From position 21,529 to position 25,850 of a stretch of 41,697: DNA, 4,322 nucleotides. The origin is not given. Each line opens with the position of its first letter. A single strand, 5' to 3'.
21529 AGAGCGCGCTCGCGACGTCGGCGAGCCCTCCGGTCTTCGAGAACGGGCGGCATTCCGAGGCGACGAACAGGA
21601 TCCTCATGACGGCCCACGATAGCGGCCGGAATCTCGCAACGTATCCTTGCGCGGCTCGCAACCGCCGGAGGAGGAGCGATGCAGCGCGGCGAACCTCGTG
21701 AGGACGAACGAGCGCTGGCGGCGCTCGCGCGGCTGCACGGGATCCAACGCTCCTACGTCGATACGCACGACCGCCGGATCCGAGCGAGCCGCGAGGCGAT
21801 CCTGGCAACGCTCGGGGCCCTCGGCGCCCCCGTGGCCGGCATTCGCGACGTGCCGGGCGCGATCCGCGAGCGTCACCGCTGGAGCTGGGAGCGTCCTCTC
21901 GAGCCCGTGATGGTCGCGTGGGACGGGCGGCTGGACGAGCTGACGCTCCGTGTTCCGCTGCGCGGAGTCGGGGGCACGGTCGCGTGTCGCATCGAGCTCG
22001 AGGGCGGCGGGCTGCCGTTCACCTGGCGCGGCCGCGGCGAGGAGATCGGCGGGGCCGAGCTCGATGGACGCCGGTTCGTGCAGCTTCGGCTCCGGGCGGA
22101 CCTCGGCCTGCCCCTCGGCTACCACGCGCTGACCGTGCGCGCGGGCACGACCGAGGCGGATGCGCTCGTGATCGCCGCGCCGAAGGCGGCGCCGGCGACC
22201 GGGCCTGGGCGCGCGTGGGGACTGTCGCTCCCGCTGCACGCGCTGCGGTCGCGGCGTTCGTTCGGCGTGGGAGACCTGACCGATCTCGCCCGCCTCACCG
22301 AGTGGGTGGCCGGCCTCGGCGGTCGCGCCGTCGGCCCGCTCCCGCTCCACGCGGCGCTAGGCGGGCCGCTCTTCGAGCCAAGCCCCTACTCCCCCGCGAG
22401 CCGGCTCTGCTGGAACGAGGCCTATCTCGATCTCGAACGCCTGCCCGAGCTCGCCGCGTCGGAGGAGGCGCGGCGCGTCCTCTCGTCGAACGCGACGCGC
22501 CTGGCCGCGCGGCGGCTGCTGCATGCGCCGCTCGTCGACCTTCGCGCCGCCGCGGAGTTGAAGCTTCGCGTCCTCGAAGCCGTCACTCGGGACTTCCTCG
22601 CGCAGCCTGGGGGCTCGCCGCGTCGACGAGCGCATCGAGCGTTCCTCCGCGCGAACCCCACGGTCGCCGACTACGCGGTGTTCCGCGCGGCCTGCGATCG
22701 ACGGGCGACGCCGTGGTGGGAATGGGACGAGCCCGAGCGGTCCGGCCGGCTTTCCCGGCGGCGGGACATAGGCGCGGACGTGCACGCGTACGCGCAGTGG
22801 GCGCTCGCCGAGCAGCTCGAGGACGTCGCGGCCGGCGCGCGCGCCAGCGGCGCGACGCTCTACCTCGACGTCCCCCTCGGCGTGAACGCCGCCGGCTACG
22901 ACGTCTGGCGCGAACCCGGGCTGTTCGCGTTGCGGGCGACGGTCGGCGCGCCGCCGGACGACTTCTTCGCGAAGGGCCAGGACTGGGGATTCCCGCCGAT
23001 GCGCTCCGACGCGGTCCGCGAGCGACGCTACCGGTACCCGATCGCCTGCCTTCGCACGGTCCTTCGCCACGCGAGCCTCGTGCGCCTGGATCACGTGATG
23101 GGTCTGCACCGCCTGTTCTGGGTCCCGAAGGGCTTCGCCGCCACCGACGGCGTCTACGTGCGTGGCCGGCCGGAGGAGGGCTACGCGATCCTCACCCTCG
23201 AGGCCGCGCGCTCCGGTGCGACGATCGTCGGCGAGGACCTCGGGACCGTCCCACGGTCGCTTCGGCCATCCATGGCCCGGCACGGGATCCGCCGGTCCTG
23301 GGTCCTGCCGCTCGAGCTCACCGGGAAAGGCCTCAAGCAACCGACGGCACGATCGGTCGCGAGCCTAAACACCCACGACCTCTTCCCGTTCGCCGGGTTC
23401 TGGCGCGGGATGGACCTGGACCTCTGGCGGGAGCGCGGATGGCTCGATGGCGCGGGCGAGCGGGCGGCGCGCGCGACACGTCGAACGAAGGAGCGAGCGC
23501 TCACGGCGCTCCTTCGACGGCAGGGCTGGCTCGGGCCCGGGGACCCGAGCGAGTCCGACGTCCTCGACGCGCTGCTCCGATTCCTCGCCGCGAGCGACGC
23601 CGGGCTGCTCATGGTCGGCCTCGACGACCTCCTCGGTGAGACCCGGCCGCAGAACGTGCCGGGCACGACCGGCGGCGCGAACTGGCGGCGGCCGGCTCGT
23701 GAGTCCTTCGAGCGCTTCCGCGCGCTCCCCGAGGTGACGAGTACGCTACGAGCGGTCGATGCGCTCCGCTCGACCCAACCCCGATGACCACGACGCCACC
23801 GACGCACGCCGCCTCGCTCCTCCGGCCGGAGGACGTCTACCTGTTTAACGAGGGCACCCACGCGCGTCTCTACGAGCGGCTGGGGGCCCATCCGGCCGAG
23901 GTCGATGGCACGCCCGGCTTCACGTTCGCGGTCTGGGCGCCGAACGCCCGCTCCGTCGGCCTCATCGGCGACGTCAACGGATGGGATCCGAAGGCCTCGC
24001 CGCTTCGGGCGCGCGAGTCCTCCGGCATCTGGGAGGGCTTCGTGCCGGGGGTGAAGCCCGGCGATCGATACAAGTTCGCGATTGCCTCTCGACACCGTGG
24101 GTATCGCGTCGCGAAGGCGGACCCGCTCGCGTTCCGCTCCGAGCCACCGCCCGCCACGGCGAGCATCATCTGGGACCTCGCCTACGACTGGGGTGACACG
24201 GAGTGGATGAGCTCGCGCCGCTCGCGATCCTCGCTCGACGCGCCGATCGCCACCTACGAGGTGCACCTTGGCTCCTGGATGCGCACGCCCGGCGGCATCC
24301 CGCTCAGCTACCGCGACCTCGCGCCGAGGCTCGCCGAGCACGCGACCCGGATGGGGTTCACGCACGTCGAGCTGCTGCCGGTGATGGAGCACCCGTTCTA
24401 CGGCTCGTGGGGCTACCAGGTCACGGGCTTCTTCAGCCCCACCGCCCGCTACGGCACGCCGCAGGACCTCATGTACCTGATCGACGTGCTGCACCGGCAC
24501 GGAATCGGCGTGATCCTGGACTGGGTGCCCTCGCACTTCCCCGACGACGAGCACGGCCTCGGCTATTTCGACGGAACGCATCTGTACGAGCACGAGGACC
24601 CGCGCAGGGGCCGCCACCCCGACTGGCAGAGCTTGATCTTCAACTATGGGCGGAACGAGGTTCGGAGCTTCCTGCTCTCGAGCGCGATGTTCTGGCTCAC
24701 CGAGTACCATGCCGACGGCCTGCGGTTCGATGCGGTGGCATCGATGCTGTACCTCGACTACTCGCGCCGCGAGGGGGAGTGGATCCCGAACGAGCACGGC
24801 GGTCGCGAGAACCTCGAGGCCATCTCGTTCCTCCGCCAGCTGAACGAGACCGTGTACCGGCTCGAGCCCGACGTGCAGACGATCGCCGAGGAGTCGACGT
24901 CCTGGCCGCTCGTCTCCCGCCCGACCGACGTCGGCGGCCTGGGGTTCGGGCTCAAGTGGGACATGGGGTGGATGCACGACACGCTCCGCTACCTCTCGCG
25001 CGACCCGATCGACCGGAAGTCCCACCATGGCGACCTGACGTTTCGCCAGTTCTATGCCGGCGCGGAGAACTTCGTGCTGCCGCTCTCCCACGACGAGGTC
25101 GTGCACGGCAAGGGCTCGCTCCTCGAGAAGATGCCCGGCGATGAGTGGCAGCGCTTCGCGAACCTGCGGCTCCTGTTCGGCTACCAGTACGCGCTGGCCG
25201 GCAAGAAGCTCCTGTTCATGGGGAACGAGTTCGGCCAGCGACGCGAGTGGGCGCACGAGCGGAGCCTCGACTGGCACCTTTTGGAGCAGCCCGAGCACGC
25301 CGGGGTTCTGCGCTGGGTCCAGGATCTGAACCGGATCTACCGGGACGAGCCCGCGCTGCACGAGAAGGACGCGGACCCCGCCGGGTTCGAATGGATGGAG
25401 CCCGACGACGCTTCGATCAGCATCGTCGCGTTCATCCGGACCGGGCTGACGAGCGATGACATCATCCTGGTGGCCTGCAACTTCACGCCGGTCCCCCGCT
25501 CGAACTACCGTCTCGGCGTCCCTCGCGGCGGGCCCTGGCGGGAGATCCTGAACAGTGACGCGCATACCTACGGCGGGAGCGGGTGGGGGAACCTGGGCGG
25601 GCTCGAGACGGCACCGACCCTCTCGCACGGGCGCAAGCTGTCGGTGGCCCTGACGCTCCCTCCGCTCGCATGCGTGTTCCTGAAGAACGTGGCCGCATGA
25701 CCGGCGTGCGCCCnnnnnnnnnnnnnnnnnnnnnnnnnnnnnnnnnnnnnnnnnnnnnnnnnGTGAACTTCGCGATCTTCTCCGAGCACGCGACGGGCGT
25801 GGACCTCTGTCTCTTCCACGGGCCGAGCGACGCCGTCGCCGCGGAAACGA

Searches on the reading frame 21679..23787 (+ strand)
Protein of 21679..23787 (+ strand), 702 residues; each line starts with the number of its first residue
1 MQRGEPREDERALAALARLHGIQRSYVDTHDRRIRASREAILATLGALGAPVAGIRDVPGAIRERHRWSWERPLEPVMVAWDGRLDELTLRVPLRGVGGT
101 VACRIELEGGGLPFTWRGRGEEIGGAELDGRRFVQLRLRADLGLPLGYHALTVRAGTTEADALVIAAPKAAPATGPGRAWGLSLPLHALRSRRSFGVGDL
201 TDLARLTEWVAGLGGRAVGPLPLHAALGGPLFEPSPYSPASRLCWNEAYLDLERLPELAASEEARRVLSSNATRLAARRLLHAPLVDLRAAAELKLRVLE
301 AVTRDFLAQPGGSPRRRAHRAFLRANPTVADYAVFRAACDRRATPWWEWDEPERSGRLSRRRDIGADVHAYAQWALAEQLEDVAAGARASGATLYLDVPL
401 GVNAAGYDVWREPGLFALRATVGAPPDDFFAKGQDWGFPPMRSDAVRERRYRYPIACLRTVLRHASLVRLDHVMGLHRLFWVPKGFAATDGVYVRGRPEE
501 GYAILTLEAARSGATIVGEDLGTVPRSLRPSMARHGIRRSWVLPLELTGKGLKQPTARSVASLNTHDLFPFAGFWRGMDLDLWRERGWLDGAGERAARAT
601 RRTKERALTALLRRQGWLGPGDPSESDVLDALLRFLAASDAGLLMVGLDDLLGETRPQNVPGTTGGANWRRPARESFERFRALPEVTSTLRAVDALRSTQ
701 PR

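Call 27: search_protein_families(library=pfam, proteins=[window:21679-23787:+], max_evalue=0.0001)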
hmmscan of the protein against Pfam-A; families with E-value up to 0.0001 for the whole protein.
window:21679-23787:+ (702 aa): 2 families
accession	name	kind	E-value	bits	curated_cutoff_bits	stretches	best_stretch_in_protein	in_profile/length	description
PF02446.23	Glyco_hydro_77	-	4.8e-92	309.7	25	1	184-674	1-460/465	4-alpha-glucanotransferase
PF21226.3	MalQ_N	-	4.2e-13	49.9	24.1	1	74-168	1-91/91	MalQ N-terminal beta sandwich domain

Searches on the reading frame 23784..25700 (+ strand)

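Call 27: search_protein_families(library=pfam, proteins=[window:23784-25700:+], max_evalue=0.0001)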
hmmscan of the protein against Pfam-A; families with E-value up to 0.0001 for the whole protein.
window:23784-25700:+ (638 aa): 3 families
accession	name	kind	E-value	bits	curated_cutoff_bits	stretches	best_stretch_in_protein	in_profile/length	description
PF02806.24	Alpha-amylase_C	-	2.5e-22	79.4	21.2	1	537-634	1-93/95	Alpha amylase, C-terminal all-beta domain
PF02922.24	CBM_48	-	2.4e-19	69.9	22.4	1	33-116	2-83/83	Carbohydrate-binding module 48 (Isoamylase N-terminal domain)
PF00128.31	Alpha-amylase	-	7.2e-13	49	22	1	189-255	30-95/446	Alpha amylase, catalytic domain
